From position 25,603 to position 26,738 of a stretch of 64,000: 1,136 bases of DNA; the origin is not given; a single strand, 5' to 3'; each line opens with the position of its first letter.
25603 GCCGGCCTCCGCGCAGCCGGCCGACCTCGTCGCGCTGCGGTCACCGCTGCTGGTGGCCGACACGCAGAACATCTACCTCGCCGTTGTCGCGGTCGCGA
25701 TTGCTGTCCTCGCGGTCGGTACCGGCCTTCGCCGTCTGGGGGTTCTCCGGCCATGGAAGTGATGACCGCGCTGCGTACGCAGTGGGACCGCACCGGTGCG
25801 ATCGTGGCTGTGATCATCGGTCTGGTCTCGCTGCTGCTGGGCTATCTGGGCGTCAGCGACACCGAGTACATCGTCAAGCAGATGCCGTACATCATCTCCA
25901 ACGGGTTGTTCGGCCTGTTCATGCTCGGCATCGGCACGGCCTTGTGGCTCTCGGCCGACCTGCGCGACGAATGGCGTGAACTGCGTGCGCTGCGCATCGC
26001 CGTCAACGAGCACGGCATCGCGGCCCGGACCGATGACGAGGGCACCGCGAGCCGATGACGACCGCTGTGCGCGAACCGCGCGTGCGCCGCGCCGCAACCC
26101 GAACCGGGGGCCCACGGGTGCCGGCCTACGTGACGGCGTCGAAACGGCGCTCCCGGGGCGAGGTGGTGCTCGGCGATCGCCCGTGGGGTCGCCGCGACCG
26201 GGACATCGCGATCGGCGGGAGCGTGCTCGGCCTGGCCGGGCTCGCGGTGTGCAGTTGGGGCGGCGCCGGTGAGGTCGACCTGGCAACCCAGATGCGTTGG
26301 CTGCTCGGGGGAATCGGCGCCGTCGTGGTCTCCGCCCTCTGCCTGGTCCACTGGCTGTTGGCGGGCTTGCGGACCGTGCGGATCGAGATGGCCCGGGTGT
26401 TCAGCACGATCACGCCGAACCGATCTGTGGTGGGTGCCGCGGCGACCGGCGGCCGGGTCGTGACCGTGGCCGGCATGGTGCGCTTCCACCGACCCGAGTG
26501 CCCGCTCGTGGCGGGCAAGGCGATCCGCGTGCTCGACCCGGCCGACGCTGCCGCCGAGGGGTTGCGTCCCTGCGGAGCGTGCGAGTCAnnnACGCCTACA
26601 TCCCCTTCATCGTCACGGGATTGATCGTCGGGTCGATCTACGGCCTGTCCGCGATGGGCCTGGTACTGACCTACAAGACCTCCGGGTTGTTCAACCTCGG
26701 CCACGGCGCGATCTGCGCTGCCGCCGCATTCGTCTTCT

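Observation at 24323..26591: Uncharacterised three-gene envelope module (anchored surface protein + 2-TM miniprotein + membrane Zn-finger-like protein) fused into a Liv-type ABC importer operon (copy A)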

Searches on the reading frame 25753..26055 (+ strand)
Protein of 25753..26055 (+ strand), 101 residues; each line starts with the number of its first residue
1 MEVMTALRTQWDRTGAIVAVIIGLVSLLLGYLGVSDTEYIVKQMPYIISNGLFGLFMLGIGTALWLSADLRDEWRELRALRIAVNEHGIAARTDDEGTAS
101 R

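Call 9: search_protein_families(library=pfam, proteins=[window:25753-26055:+], max_evalue=1)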
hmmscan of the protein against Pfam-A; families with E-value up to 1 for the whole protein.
window:25753-26055:+ (101 aa): 3 families
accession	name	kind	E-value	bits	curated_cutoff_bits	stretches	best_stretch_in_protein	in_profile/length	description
PF07786.18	HGSNAT_cat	-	0.016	15.2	22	1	13-82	9-79/222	Heparan-alpha-glucosaminide N-acetyltransferase, catalytic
PF19733.4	DUF6223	-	0.019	15.7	27.4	1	14-34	71-91/98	Family of unknown function (DUF6223)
PF03547.23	Mem_trans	-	0.2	10.6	25.7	1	15-66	208-254/343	Membrane transport protein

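Call 10: search_protein_families(library=ncbifam, proteins=[window:25753-26055:+], max_evalue=1)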
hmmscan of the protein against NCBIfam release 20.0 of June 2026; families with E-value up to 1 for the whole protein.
window:25753-26055:+ (101 aa): 4 families
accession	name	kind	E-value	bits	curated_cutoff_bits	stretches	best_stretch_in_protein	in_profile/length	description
NF007887.0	PRK10591.2-1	equivalog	0.043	13.9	144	1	17-77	20-76/101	hypothetical protein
NF007289.1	PRK09757.1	equivalog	0.049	13.3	300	1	15-73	142-202/241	PTS galactosamine transporter subunit IIC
NF009300.0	PRK12657.1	equivalog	0.066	13.5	103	1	10-49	40-79/100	putative monovalent cation/H+ antiporter subunit F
NF041635.1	STM3941_fam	subfamily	0.093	12.6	40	1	14-66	3-53/157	STM3941 family protein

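Call 36: find_related_loci(query=A3, collection=genome_contigs, flank=8000)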
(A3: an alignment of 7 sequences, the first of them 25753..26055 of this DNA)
Query A3 (101 aa) in genome_contigs; peptide patterns used: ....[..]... (x = any residue, [..] = any of these).
124 stretches matched a pattern; 42 encode a relative of the query (tblastn E <= 1e-3); 42 distinct loci.
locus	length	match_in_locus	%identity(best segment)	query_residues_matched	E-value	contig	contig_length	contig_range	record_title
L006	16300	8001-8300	83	1-101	9e-55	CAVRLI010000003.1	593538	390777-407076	MAG: uncultured Actinomycetota bacterium isolate MFD01275.bin.2.123 genome assembly, contig: contig_12337, whole genome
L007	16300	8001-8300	84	1-101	2e-54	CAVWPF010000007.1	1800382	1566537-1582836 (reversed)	MAG: uncultured Actinomycetota bacterium isolate MFD01275.bin.1.285 genome assembly, contig: contig_6974, whole genome s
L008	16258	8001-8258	58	1-86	9e-33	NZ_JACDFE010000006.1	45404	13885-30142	MAG: Sporichthya sp. isolate MGR_bin378 SD2905_NODE_80_length_45404_cov_2.817656, whole genome shotgun sequence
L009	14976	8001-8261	57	1-87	1e-32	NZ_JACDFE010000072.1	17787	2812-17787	MAG: Sporichthya sp. isolate MGR_bin378 SD2905_NODE_455_length_17787_cov_2.758777, whole genome shotgun sequence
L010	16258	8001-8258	57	1-86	4e-31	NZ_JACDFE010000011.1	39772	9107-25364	MAG: Sporichthya sp. isolate MGR_bin378 SD2905_NODE_107_length_39772_cov_2.889166, whole genome shotgun sequence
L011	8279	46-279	58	1-78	2e-30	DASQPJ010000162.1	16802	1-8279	MAG TPA_asm: Sporichthyaceae bacterium isolate SMAG_U10827 k141_2573183, whole genome shotgun sequence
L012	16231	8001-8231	58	1-77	1e-29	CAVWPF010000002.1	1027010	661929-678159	MAG: uncultured Actinomycetota bacterium isolate MFD01275.bin.1.285 genome assembly, contig: contig_3831, whole genome s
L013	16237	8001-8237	58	1-79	9e-30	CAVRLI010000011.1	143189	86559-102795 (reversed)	MAG: uncultured Actinomycetota bacterium isolate MFD01275.bin.2.123 genome assembly, contig: contig_35328, whole genome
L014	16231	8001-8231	60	1-77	1e-29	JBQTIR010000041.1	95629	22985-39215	MAG: Sporichthyaceae bacterium isolate SAW263 c_000000042843, whole genome shotgun sequence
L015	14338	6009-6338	49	1-96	1e-28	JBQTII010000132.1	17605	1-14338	MAG: Sporichthyaceae bacterium isolate SAW289 c_000000032761, whole genome shotgun sequence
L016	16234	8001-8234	56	1-78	1e-28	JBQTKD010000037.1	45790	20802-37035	MAG: Sporichthyaceae bacterium isolate SAW121 c_000000189480, whole genome shotgun sequence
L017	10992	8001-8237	56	1-79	2e-28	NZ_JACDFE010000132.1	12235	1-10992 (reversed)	MAG: Sporichthya sp. isolate MGR_bin378 SD2905_NODE_865_length_12235_cov_2.861249, whole genome shotgun sequence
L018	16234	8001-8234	58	1-78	1e-28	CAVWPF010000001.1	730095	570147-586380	MAG: uncultured Actinomycetota bacterium isolate MFD01275.bin.1.285 genome assembly, contig: contig_2084, whole genome s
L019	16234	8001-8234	56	1-78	7e-28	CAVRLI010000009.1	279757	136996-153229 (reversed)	MAG: uncultured Actinomycetota bacterium isolate MFD01275.bin.2.123 genome assembly, contig: contig_27675, whole genome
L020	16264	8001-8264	47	2-94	1e-26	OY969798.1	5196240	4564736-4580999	MAG: uncultured Actinomycetota bacterium isolate MFD01275.bin.c.19 genome assembly, chromosome: 1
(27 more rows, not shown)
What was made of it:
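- The trio is duplicated together with the permease into up to nine paralogous cassettes per genome (call 36).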

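Call 43: find_homologous_proteins(query=A3)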
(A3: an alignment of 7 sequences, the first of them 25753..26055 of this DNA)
Query A3 (7 sequences) (101 aa, profile of the alignment): 1115 proteins with E <= 0.001 among 8000 candidates; the best 120 are listed.
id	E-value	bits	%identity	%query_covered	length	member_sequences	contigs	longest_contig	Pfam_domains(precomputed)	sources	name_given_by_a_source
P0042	1.9e-48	181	53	86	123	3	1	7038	-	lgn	-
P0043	5.0e-45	170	56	81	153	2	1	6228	-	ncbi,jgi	ncbi:MAG: hypothetical protein QOJ67_3225 [Acidimicrobiaceae bacterium]|jgi:hypothetical protein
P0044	6.6e-45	170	63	77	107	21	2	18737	-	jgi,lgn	jgi:hypothetical protein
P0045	4.4e-44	167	81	93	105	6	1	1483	-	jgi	jgi:hypothetical protein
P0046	7.3e-44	167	80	100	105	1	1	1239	-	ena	-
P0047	3.0e-43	165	81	100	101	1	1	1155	-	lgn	-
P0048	4.6e-43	164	98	100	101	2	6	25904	-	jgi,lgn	jgi:hypothetical protein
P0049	2.2e-42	162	83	100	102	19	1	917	-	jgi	jgi:hypothetical protein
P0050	4.0e-42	161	56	95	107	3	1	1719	-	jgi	-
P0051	5.5e-42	160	82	100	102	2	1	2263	-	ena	-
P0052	1.0e-41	160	83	93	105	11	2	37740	-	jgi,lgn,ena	-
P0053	8.1e-41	157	68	94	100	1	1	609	-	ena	-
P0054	7.2e-40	154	48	82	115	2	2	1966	-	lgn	-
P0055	8.8e-40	153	56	83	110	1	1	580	-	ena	-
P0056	1.3e-39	153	62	80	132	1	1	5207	-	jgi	jgi:peptidoglycan/LPS O-acetylase OafA/YrhL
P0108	1.0e-35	140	58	84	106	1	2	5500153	-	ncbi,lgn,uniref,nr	ncbi:hypothetical protein [Sporichthya polymorpha]|uniref:hypothetical protein n=1 Tax=Sporichthya p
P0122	4.2e-35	138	53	93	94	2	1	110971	-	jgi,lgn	jgi:hypothetical protein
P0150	1.6e-34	136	56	92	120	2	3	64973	-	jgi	jgi:hypothetical protein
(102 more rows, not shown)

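Call 44: find_encoding_contigs(protein=P0108, flank=9000, max_places=2)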
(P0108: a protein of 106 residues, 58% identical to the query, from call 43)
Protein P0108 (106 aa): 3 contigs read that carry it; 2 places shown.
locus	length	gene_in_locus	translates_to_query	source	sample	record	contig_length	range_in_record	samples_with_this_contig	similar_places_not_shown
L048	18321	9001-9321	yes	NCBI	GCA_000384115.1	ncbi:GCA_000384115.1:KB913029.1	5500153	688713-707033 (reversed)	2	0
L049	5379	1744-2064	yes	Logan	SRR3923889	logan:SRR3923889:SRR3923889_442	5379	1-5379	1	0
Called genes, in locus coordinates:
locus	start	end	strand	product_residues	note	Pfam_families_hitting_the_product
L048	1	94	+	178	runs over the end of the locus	-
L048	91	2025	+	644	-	PF02653:BPD_transp_2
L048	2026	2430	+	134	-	PF07366:SnoaL (faint), PF12680:SnoaL_2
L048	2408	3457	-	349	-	-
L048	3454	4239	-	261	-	PF00106:adh_short, PF01370:Epimerase (weak), PF08659:KR, PF13561:adh_short_C2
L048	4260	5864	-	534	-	PF27448:Rph_4th, PF00391:PEP-utilizers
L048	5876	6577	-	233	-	PF00005:ABC_tran, PF13304:AAA_21 (faint)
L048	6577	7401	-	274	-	PF00005:ABC_tran, PF13304:AAA_21 (faint), PF12399:BCA_ABC_TP_C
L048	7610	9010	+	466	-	-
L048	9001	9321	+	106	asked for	-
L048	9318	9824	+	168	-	-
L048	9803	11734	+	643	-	PF02653:BPD_transp_2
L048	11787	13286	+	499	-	PF13433:Peripla_BP_5, PF13458:Peripla_BP_6, PF01094:ANF_receptor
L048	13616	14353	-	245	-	PF25213:HVO_A0261_N (weak), PF09339:HTH_IclR, PF12802:MarR_2 (faint), PF01614:IclR_C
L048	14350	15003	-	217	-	PF00440:TetR_N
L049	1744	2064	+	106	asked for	-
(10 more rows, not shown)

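Call 57: find_encoding_contigs(protein=P0122, flank=8000, max_places=1)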
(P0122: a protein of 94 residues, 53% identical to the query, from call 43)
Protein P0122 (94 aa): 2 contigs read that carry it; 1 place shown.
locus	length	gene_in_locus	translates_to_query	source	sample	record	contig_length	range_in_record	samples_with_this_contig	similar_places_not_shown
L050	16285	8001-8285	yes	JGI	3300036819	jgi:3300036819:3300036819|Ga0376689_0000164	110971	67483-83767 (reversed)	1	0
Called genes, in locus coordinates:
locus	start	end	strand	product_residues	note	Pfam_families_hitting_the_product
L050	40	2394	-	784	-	PF00456:Transketolase_N, PF17831:PDH_E1_M, PF02780:Transketolase_C (faint), PF22613:Transketolase_C_1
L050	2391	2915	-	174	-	PF04264:YceI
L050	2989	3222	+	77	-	PF13459:Fer4_15, PF13370:Fer4_13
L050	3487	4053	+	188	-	PF12802:MarR_2, PF12840:HTH_20 (weak)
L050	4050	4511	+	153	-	-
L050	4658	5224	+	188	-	PF03061:4HBT (weak)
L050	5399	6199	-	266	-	-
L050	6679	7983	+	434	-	-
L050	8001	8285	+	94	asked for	-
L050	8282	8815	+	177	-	-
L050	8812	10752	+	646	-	PF02653:BPD_transp_2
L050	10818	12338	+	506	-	PF13458:Peripla_BP_6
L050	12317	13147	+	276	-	PF00005:ABC_tran, PF13304:AAA_21 (faint), PF12399:BCA_ABC_TP_C (weak)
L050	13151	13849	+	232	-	PF00005:ABC_tran, PF13304:AAA_21 (faint)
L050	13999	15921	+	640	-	PF00743:FMO-like, PF01494:FAD_binding_3 (faint), PF07992:Pyr_redox_2, PF13450:NAD_binding_8, PF13738:Pyr_redox_3, PF13434:Lys_Orn_oxgnase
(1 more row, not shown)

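Call 58: find_encoding_contigs(protein=P0150, flank=8000, max_places=1)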
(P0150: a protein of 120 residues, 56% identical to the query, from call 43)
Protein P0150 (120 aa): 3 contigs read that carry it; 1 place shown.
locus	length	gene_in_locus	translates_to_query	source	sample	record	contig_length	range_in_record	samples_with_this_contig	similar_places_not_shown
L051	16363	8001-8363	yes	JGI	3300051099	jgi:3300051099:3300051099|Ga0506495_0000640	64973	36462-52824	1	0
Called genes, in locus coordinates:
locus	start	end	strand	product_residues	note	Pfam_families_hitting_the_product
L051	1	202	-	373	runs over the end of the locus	PF02771:Acyl-CoA_dh_N, PF02770:Acyl-CoA_dh_M, PF00441:Acyl-CoA_dh_1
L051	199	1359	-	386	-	PF00108:Thiolase_N, PF22691:Thiolase_C_1, PF02803:Thiolase_C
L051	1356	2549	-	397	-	PF01796:OB_ChsH2_C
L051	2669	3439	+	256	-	PF00106:adh_short, PF08659:KR, PF13561:adh_short_C2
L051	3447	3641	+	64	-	PF06902:Fer4_19 (weak), PF13459:Fer4_15, PF13370:Fer4_13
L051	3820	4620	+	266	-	PF00005:ABC_tran, PF13304:AAA_21 (faint), PF12399:BCA_ABC_TP_C (weak)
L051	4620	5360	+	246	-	PF00005:ABC_tran, PF13304:AAA_21 (faint)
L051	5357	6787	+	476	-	PF13458:Peripla_BP_6, PF01094:ANF_receptor (weak)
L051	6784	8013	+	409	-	-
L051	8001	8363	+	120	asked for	-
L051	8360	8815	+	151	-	-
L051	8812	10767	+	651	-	PF02653:BPD_transp_2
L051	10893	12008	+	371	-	PF04909:Amidohydro_2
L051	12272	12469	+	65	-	-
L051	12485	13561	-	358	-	PF19328:DAP_DH_C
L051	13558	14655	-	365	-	PF01113:DapB_N (weak)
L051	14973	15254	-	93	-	PF03626:COX4_pro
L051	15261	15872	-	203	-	-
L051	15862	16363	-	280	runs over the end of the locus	-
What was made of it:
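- In L051 the trio sits between the SBP and permease genes of a single string (call 58). It is embedded between the SBP and permease genes in L051 (call 58).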

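Call 65: search_protein_families(library=pfam, alignment_id=A6, max_evalue=0.00001)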
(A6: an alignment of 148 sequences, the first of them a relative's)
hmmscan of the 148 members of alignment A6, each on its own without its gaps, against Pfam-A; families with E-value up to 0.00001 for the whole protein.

A. member 1, L044:5538-6725:- (396 aa): 4 families
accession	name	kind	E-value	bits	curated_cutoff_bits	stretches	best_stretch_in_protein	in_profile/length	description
PF00441.29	Acyl-CoA_dh_1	-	2e-34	119.3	22.4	1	228-358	1-131/150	Acyl-CoA dehydrogenase, C-terminal domain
PF02770.24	Acyl-CoA_dh_M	-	1.2e-29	102.8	33.3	1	121-216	1-97/97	Acyl-CoA dehydrogenase, middle domain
PF02771.21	Acyl-CoA_dh_N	-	2.1e-29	102.6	22.9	1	8-117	2-113/113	Acyl-CoA dehydrogenase, N-terminal domain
PF08028.16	Acyl-CoA_dh_2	-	1.8e-15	57.9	22.7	1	249-357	7-125/134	Acyl-CoA dehydrogenase, C-terminal domain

B. families by the number of members that match (of 148 scanned): 98 families (the first 25 are shown)
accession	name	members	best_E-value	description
PF00440.29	TetR_N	20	5.7e-20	Bacterial regulatory proteins, tetR family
PF00441.29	Acyl-CoA_dh_1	8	5.1e-45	Acyl-CoA dehydrogenase, C-terminal domain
PF02678.22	Pirin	8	1.2e-30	Pirin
PF02770.24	Acyl-CoA_dh_M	8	1.2e-29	Acyl-CoA dehydrogenase, middle domain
PF05726.19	Pirin_C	8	4.7e-28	Pirin C-terminal cupin domain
PF02771.21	Acyl-CoA_dh_N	7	2.1e-29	Acyl-CoA dehydrogenase, N-terminal domain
PF08028.16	Acyl-CoA_dh_2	7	7.2e-18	Acyl-CoA dehydrogenase, C-terminal domain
PF00300.27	His_Phos_1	5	4.6e-36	Histidine phosphatase superfamily (branch 1)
PF00106.31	adh_short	4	5.4e-60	short chain dehydrogenase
PF13561.12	adh_short_C2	4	2.4e-57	Enoyl-(Acyl carrier protein) reductase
PF00296.26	Bac_luciferase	4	5e-52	Luciferase-like monooxygenase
PF01593.30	Amino_oxidase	4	5e-47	Flavin containing amine oxidoreductase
PF01553.26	Acyltransferase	4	1.8e-31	Acyltransferase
PF00067.27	p450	4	7e-29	Cytochrome P450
PF00391.29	PEP-utilizers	4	4.7e-24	PEP-utilising enzyme, mobile domain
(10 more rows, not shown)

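Call 72: search_protein_families(library=padloc, proteins=[window:25753-26055:+], max_evalue=0.1)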
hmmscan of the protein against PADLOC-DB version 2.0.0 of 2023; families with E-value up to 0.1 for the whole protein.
window:25753-26055:+ (101 aa): 0 families

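Call 83: search_dna_similar(query=window:25753-26055:+, collection=plasmids, mode=protein, max_evalue=0.01, max_rows=10)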
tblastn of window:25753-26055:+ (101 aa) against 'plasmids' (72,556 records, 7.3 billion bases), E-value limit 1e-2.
No match.

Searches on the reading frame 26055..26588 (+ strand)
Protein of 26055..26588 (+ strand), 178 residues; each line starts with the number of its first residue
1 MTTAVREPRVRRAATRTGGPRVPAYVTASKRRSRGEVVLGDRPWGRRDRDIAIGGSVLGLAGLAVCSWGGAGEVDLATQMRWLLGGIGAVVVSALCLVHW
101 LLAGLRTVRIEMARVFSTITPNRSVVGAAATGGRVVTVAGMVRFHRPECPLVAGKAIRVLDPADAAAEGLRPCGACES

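Call 9: search_protein_families(library=pfam, proteins=[window:26055-26588:+], max_evalue=1)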
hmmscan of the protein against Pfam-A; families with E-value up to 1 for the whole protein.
window:26055-26588:+ (178 aa): 0 families

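Call 10: search_protein_families(library=ncbifam, proteins=[window:26055-26588:+], max_evalue=1)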
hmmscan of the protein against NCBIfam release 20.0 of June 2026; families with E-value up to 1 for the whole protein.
window:26055-26588:+ (178 aa): 0 families

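Call 23: find_homologous_proteins(query=window:26055-26588:+)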
Query window:26055-26588:+ (178 aa): 20 proteins with E <= 0.001 among 7279 candidates.
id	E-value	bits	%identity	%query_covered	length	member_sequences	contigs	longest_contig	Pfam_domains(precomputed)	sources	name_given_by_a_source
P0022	1.9e-108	378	100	100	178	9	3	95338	-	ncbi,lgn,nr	ncbi:MAG TPA: hypothetical protein VHU88_13385 [Sporichthyaceae bacterium]|nr:hypothetical protein [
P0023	2.1e-62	228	62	99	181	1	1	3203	-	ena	-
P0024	2.5e-62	228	61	87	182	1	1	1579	-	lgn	-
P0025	3.0e-62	228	63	99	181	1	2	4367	-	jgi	jgi:hypothetical protein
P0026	7.3e-62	226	65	100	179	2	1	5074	-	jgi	-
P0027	1.7e-61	225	62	88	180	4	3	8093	-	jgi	jgi:hypothetical protein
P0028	8.4e-61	223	67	88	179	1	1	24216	-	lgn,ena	-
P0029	2.1e-60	222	63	88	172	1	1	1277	-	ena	-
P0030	6.7e-60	220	62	100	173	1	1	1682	-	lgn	-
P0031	1.4e-58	216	64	88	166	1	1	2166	-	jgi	-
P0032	6.6e-58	214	61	99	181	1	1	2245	-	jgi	jgi:hypothetical protein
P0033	1.8e-55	206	61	100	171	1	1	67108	-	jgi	jgi:hypothetical protein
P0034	4.1e-55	204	59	100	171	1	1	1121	-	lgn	-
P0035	4.0e-52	195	64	78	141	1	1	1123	-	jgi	jgi:hypothetical protein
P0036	1.8e-50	189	66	75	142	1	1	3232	-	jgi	jgi:hypothetical protein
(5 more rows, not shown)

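Call 27: search_solved_structures(query=A2, max_evalue=10, show_alignments=3)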
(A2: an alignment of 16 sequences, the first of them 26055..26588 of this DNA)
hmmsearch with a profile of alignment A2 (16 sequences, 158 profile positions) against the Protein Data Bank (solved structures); distinct sequences matched with E-value up to 10: 5.
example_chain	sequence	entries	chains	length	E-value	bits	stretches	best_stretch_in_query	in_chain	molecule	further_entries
7qhm_J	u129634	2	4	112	0.022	17.7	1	22-78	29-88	Hypothetical membrane protein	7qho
6ids_A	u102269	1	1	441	0.19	14.7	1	30-82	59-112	MATE family efflux transporter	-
6idp_A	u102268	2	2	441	0.19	14.7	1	30-82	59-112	MATE family efflux transporter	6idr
6wvf_A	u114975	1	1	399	1.5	11.8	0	72-102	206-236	Green fluorescent protein,Disulfide bond formation protein B,Green fluorescent protein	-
9uuv_A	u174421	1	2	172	2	11.4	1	63-100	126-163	Allene oxide cyclase barrel-like domain-containing protein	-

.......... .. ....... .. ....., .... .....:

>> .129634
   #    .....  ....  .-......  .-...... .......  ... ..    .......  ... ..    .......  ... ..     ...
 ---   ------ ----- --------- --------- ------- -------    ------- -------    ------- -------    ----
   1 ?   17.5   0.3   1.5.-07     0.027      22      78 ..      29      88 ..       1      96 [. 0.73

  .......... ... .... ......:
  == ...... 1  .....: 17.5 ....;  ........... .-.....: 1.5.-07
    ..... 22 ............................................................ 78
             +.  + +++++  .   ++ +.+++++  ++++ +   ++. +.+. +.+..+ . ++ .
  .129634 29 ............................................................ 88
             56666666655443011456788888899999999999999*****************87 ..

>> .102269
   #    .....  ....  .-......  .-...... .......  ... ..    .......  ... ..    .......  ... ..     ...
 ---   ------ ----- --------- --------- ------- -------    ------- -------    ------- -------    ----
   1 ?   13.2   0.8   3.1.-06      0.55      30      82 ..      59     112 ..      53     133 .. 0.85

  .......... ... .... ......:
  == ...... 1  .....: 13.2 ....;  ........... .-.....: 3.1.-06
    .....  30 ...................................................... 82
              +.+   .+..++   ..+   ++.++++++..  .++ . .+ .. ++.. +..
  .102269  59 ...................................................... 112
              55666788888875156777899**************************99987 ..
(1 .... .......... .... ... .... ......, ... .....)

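Call 72: search_protein_families(library=padloc, proteins=[window:26055-26588:+], max_evalue=0.1)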
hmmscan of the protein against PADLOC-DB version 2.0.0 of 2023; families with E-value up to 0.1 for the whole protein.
window:26055-26588:+ (178 aa): 0 families
